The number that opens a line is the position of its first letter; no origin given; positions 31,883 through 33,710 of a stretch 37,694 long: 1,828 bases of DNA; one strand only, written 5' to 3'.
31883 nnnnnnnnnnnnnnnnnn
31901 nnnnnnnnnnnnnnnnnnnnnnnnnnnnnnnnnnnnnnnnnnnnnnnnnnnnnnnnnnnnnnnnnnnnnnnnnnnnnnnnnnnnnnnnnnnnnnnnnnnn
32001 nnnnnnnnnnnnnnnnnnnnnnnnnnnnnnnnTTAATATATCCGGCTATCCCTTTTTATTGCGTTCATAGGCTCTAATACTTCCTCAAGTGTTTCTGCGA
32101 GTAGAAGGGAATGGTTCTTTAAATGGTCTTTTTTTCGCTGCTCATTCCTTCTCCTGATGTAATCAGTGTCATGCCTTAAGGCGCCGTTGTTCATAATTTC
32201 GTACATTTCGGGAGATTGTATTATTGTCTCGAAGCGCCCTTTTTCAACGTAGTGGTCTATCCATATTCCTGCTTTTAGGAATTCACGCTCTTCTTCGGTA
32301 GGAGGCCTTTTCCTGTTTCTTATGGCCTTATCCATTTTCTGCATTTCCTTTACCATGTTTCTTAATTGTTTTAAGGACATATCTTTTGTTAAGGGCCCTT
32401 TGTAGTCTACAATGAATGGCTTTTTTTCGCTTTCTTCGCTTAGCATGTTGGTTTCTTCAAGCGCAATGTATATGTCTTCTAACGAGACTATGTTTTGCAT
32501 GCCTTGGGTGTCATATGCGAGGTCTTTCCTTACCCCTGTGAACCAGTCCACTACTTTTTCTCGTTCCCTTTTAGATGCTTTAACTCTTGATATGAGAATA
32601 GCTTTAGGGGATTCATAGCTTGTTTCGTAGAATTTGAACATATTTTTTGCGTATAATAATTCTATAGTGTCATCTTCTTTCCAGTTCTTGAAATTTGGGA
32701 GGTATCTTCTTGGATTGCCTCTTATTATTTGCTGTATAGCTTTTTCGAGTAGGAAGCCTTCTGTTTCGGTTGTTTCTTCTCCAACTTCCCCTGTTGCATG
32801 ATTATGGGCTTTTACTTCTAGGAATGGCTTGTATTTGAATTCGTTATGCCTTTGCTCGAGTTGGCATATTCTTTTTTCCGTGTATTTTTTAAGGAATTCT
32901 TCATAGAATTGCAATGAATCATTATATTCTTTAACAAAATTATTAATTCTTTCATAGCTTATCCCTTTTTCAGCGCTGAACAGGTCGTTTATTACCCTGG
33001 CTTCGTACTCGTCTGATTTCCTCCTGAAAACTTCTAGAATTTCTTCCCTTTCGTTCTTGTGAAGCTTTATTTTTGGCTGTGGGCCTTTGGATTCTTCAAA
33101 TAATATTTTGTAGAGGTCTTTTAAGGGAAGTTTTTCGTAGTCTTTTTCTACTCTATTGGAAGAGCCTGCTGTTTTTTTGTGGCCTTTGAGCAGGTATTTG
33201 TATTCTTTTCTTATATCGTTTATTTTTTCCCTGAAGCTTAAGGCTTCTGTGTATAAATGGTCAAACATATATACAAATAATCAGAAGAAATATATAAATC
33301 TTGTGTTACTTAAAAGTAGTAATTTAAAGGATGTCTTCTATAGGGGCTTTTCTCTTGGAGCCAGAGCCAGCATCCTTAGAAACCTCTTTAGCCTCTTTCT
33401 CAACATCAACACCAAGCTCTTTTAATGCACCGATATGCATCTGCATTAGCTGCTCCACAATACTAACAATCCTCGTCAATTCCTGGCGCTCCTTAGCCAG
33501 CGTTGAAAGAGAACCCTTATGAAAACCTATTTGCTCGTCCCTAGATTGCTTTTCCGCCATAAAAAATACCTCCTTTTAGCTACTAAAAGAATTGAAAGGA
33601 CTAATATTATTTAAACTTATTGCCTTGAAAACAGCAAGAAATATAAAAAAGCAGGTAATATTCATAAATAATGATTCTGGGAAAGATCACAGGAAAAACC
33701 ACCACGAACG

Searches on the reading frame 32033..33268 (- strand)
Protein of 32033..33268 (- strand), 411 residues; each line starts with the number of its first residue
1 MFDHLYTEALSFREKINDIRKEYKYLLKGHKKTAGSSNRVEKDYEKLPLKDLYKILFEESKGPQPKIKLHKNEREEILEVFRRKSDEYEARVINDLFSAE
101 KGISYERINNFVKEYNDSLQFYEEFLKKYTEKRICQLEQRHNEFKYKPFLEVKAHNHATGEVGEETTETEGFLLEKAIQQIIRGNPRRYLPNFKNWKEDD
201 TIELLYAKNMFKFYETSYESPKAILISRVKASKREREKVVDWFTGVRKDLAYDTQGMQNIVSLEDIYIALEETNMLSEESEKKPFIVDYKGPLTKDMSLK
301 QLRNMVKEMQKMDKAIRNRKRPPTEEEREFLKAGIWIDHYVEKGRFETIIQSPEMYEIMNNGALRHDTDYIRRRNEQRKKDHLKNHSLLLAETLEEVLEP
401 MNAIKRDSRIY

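Call 3: search_protein_families(library=pfam, proteins=[window:32033-33268:-], max_evalue=0.01)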
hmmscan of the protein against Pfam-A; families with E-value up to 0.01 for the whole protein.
window:32033-33268:- (411 aa): 1 family
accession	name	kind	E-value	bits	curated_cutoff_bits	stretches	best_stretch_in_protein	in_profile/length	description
PF24302.1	DUF7484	-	0.0058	16.4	27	0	99-134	217-252/270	Family of unknown function (DUF7484)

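Call 4: search_protein_families(library=ncbifam, proteins=[window:32033-33268:-], max_evalue=0.01)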
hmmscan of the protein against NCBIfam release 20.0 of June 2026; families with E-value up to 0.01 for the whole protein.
window:32033-33268:- (411 aa): 0 families

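Call 5: search_protein_families(library=padloc, proteins=[window:32033-33268:-], max_evalue=0.01)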
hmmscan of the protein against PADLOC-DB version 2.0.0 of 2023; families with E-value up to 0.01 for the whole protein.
window:32033-33268:- (411 aa): 0 families

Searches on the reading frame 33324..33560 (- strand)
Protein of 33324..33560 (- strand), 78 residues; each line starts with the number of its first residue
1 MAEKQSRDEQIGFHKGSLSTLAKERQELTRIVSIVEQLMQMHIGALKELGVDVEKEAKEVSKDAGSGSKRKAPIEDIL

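Call 3: search_protein_families(library=pfam, proteins=[window:33324-33560:-], max_evalue=0.01)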
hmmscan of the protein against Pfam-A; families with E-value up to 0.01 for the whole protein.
window:33324-33560:- (78 aa): 0 families

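Call 4: search_protein_families(library=ncbifam, proteins=[window:33324-33560:-], max_evalue=0.01)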
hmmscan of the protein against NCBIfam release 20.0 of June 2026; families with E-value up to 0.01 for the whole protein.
window:33324-33560:- (78 aa): 0 families

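Call 5: search_protein_families(library=padloc, proteins=[window:33324-33560:-], max_evalue=0.01)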
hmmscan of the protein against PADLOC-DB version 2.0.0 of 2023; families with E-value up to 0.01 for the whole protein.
window:33324-33560:- (78 aa): 0 families

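Call 81: search_solved_structures(query=A6, max_evalue=10)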
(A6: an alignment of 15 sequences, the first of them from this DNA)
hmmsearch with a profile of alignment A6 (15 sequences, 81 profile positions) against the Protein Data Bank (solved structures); distinct sequences matched with E-value up to 10: 5.
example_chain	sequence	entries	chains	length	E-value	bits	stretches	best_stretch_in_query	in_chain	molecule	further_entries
5mrc_c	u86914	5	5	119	0.31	14.3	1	26-72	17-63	mL60 | Large ribosomal subunit protein mL60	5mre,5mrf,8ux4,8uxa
3j6b_c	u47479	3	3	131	0.42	13.9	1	26-72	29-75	54S ribosomal protein L31, mitochondrial | Large ribosomal subunit protein mL60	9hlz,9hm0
6kv3_A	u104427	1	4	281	0.72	13.1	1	38-58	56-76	NH(3)-dependent NAD(+) synthetase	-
6nhi_A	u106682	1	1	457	1.1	12.5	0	41-63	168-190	Histidine--tRNA ligase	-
8szz_0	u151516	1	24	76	6.7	10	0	23-52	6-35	O32-ZL4 Component A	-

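Call 82: search_protein_families(library=pfam, alignment_id=A6, max_evalue=1)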
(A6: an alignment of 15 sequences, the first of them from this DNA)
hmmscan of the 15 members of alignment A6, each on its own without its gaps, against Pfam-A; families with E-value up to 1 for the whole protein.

A. member 1, seq(78 aa): 1 family
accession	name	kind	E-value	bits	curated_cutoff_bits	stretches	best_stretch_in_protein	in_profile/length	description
PF01365.27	RYDR_ITPR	-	0.11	12.5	22.3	1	19-62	30-72/201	RIH domain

B. families by the number of members that match (of 15 scanned): 14 families
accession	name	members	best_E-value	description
PF08673.15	RsbU_N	8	0.0075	Phosphoserine phosphatase RsbU, N-terminal domain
PF01365.27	RYDR_ITPR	7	0.0038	RIH domain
PF20045.4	DUF6447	7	0.0044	Family of unknown function (DUF6447)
PF03070.21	TENA_THI-4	3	0.0028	TENA/THI-4/PQQC family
PF03223.20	V-ATPase_C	3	0.043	V-ATPase subunit C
PF10016.14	DUF2259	2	0.0085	Predicted secreted protein (DUF2259)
PF06977.17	SdiA-regulated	1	0.0068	SdiA-regulated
PF09321.15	DUF1978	1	0.023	Domain of unknown function (DUF1978)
PF10473.14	CENP-F_leu_zip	1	0.024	Leucine-rich repeats of kinetochore protein Cenp-F/LEK1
PF17594.7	GP57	1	0.03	Phage Tail fiber assembly helper gene product 57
PF13553.12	FIIND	1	0.043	Function to find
PF05134.19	T2SSL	1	0.071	Type II secretion system (T2SS), protein L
PF08279.18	HTH_11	1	0.079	HTH domain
PF25397.1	DUF7887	1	0.24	Domain of unknown function (DUF7887)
